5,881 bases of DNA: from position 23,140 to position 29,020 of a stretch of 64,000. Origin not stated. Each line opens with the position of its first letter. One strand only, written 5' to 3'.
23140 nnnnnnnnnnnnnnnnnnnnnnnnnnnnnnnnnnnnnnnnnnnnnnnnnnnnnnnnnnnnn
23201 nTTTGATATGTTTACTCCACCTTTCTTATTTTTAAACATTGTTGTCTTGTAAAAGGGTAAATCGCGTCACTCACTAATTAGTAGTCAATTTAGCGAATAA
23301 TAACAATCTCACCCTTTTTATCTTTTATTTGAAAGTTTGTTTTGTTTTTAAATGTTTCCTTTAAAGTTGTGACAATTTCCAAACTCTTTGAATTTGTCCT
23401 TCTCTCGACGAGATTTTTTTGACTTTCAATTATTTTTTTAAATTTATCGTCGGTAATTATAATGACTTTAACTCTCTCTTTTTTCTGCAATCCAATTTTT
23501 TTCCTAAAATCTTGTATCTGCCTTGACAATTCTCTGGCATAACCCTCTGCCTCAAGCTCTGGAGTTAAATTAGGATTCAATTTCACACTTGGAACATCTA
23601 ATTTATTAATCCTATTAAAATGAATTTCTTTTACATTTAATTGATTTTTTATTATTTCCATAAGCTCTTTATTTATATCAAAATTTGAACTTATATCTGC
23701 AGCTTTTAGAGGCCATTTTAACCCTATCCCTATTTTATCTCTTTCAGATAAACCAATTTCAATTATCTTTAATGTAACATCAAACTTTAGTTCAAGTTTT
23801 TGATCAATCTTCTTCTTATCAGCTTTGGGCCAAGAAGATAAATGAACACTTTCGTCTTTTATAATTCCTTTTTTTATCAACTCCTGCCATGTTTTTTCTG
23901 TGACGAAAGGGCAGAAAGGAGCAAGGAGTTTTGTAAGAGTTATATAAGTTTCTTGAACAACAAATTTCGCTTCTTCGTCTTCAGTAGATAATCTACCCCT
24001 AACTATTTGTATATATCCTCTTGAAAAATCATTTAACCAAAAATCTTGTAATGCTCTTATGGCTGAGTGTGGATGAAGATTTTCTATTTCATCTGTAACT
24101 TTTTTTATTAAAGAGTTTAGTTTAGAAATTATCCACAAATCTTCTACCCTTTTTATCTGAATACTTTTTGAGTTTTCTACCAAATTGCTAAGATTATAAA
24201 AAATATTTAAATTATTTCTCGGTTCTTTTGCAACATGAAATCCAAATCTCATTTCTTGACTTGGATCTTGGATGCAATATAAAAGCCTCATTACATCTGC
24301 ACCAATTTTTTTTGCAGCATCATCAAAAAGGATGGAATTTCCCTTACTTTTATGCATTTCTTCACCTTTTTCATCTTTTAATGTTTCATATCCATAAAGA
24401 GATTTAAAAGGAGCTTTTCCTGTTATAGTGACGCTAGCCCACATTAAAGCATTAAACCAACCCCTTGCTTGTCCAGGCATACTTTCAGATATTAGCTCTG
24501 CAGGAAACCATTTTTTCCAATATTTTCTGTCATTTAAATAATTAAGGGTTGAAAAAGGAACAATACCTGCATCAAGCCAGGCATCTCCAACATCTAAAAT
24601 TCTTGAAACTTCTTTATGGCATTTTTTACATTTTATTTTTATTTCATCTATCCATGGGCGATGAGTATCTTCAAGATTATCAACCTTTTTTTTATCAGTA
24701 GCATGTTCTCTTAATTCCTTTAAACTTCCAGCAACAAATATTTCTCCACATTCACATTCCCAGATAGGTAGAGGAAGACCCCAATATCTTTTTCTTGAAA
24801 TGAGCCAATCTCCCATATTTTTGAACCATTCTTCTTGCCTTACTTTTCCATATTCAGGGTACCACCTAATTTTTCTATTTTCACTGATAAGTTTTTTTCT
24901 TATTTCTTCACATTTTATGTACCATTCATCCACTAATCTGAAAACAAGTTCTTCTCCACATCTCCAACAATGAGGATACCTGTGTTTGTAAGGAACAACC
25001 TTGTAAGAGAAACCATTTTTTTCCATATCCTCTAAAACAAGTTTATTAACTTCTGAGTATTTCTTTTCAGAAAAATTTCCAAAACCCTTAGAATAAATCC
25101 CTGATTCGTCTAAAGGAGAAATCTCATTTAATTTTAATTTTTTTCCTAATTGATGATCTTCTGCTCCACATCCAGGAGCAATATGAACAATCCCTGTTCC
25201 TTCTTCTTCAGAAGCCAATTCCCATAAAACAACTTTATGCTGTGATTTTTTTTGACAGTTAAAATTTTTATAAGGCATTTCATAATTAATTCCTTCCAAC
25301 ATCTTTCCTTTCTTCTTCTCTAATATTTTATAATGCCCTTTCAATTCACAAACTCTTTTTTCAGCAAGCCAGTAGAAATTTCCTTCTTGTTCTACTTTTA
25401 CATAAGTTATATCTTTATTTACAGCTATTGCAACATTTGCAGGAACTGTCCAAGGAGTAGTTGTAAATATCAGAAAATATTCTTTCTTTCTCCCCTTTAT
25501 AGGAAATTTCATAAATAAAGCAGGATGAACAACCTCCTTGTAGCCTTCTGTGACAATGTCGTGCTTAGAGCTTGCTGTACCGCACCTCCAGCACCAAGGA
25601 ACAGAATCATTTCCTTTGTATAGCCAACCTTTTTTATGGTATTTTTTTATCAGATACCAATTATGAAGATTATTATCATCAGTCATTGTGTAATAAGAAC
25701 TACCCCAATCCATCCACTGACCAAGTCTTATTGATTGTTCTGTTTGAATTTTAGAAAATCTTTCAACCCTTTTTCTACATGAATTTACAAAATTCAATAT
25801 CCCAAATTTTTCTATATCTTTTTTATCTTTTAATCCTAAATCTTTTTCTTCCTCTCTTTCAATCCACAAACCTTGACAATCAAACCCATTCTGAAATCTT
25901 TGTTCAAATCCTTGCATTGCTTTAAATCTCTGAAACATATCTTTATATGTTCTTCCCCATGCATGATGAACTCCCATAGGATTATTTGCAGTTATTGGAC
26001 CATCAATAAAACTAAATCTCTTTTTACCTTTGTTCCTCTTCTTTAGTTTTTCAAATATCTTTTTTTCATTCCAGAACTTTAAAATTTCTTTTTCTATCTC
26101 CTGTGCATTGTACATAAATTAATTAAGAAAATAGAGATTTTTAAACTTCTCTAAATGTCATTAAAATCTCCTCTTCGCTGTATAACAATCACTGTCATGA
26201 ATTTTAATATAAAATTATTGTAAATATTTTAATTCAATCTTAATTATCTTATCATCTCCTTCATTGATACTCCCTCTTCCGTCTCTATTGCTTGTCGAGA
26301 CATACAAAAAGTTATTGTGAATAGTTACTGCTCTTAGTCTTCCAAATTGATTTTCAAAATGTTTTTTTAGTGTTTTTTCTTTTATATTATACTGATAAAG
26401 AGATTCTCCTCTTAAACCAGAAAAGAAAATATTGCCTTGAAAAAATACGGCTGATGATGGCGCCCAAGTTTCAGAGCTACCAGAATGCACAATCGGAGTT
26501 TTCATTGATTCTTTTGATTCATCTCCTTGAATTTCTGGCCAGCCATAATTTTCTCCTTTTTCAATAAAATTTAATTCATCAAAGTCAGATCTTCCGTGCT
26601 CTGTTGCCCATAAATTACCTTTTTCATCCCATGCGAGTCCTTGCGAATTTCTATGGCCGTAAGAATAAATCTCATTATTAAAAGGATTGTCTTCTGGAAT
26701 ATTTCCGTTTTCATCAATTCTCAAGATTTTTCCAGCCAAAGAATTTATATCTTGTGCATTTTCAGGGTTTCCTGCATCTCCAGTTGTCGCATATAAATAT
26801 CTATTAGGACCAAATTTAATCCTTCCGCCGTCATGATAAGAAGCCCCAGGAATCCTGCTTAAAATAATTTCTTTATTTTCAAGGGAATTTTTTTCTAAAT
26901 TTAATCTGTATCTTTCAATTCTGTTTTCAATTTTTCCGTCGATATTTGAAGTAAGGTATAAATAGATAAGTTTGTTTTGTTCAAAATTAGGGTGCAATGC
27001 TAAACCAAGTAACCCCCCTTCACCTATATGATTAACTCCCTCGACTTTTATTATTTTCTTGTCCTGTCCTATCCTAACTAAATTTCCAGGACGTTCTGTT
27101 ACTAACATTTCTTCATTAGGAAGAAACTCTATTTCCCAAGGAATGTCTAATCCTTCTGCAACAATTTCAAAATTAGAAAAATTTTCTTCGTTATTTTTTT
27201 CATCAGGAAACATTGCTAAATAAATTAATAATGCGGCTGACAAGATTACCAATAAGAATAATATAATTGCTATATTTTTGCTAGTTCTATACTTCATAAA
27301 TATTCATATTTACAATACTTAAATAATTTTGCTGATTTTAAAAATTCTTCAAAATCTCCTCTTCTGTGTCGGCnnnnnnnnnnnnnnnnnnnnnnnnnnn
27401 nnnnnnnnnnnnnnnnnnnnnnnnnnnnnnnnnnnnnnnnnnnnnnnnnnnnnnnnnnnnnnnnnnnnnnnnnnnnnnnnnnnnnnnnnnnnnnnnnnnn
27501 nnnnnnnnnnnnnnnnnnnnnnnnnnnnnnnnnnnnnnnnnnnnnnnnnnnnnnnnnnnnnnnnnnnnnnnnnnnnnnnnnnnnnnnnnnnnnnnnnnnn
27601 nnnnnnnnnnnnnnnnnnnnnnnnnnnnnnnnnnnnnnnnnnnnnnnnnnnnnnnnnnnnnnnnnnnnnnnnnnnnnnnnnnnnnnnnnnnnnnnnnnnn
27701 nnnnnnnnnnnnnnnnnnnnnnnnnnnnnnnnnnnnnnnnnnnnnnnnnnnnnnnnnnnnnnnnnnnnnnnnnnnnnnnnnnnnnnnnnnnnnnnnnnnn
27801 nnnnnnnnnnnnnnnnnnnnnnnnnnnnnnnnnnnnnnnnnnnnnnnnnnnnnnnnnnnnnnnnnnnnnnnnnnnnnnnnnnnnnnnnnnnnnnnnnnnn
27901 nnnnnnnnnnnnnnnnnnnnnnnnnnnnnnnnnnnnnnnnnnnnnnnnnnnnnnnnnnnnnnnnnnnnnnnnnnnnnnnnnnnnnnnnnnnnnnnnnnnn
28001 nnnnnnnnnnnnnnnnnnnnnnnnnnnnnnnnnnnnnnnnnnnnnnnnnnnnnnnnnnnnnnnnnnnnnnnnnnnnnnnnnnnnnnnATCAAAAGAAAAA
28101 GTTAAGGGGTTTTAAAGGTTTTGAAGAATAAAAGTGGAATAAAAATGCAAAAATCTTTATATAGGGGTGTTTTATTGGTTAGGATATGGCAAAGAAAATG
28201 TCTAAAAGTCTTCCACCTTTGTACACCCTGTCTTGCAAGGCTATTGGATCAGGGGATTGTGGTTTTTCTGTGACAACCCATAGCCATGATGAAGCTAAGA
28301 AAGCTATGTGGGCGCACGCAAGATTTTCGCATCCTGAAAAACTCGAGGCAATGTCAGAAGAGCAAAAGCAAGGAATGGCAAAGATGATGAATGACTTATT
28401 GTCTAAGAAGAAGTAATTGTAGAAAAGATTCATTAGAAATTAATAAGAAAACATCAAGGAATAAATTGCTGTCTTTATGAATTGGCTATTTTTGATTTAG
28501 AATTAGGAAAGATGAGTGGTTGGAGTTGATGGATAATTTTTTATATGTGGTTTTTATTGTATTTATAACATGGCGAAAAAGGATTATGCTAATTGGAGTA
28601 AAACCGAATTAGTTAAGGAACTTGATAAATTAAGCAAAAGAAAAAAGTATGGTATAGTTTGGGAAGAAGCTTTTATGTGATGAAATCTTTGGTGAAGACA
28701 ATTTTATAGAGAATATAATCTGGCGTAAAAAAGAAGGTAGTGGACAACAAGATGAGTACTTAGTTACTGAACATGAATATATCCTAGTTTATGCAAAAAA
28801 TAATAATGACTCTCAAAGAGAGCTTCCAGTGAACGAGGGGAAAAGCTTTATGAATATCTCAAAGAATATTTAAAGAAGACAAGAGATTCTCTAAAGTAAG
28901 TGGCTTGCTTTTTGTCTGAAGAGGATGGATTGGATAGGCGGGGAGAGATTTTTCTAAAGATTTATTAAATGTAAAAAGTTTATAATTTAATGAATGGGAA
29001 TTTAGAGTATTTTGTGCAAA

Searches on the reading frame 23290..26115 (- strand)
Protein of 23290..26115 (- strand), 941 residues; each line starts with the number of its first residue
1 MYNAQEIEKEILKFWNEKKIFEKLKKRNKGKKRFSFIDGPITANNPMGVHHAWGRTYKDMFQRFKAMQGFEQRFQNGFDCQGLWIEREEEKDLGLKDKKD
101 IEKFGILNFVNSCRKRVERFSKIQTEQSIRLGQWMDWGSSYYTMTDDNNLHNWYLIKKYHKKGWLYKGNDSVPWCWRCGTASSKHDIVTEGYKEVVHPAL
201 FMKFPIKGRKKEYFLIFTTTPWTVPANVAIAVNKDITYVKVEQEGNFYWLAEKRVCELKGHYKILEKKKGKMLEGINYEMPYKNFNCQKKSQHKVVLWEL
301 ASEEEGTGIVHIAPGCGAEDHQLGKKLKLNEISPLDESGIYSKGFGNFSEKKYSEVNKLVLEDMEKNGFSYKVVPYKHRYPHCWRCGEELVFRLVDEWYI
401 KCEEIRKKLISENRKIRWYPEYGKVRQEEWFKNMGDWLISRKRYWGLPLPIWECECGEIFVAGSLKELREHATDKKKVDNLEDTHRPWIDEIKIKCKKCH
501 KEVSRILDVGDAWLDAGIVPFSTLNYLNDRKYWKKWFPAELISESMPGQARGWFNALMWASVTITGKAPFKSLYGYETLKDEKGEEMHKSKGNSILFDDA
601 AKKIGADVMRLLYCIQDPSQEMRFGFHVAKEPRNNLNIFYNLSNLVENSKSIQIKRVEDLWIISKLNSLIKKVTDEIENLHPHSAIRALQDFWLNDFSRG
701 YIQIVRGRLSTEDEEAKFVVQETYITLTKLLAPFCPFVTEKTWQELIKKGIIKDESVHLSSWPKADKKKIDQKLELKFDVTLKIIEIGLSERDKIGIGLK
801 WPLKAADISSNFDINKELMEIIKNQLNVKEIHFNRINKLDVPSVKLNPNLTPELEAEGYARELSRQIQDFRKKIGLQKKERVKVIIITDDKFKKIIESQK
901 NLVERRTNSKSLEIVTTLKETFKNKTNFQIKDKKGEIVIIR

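Call 18: find_encoding_contigs(protein=window:23290-26115:-, flank=2000, max_places=3)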
Protein window:23290-26115:- (941 aa): no gene with exactly this product is on record in the collection.

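Call 29: search_protein_families(library=pfam, proteins=[window:23290-26115:-], max_evalue=0.00001)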
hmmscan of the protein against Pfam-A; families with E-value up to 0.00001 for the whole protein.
window:23290-26115:- (941 aa): 4 families
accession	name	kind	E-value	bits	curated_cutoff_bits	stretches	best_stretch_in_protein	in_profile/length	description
PF00133.28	tRNA-synt_1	-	6.7e-90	302.2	22.7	1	11-624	2-413/414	tRNA synthetases class I (I, L, M and V)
PF08264.19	Anticodon_1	-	2.7e-34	118.6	25.1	1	659-805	1-146/148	Anticodon-binding domain of tRNA ligase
PF09334.17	tRNA-synt_1g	-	5.4e-13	48.9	20.1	0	513-647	248-388/391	tRNA synthetases class I (M)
PF19302.4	DUF5915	-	3.1e-11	43.6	27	1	843-939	101-192/195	Domain of unknown function (DUF5915)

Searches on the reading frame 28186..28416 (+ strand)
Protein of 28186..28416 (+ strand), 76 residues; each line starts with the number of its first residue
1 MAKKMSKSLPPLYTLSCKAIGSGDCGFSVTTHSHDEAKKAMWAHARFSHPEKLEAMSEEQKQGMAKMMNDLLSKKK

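Call 3: search_protein_families(library=pfam, proteins=[window:28186-28416:+], max_evalue=0.1)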
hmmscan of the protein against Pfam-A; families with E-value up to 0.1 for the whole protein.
window:28186-28416:+ (76 aa): 2 families
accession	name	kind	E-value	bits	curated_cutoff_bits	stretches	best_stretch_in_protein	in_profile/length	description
PF06348.16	DUF1059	-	0.00011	22.8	21.1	1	13-60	2-46/56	Protein of unknown function (DUF1059)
PF13738.12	Pyr_redox_3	-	0.041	13.6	30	1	18-62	105-150/305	Pyridine nucleotide-disulphide oxidoreductase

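Call 69: search_protein_families(library=padloc, proteins=[window:28186-28416:+], max_evalue=0.01)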
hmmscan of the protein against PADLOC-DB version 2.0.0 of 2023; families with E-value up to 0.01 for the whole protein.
window:28186-28416:+ (76 aa): 0 families

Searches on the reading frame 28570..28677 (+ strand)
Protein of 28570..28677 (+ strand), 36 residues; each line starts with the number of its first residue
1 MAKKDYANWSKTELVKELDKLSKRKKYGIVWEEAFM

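Call 12: search_protein_families(library=pfam, proteins=[window:28570-28677:+], max_evalue=10)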
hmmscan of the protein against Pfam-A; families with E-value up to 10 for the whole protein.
seq(36 aa): 0 families

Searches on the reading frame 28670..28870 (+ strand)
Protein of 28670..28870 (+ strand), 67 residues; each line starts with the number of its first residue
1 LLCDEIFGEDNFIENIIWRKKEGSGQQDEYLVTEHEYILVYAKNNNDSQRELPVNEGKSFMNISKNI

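Call 12: search_protein_families(library=pfam, proteins=[window:28670-28870:+], max_evalue=10)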
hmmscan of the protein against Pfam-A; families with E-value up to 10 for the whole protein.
seq(67 aa): 1 family
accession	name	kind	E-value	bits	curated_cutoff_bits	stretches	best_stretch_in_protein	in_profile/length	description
PF01555.25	N6_N4_Mtase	-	1.7e-07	31.9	26.7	1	2-47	64-110/221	DNA methylase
